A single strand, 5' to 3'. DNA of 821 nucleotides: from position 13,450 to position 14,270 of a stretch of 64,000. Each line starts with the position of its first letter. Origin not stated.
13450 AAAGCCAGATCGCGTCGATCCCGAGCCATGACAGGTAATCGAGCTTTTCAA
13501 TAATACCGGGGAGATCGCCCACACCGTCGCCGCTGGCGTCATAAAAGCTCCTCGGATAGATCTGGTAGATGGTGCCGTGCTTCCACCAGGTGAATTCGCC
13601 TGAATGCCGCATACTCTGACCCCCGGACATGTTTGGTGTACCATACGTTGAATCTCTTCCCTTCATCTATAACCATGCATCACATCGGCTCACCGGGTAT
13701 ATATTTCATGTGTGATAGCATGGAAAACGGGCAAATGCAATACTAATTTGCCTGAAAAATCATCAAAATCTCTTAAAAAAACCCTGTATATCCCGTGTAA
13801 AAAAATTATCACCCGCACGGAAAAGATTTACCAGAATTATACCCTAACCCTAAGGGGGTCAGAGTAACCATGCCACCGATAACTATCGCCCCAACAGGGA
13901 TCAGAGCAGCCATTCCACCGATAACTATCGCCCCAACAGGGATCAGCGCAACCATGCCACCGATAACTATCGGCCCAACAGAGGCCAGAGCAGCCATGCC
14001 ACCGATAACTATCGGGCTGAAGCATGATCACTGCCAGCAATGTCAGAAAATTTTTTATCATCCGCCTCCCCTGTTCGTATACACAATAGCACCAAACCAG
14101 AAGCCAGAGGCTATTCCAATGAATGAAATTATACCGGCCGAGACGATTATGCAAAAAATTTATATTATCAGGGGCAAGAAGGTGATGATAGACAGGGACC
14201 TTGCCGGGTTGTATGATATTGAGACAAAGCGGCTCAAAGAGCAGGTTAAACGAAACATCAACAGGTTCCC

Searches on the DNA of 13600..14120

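Call 61: search_rna_families(source=window, start=13600, end=14120, threshold=evalue, max_evalue=1)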
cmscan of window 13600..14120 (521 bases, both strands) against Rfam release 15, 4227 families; matches with E-value up to 1: 0.
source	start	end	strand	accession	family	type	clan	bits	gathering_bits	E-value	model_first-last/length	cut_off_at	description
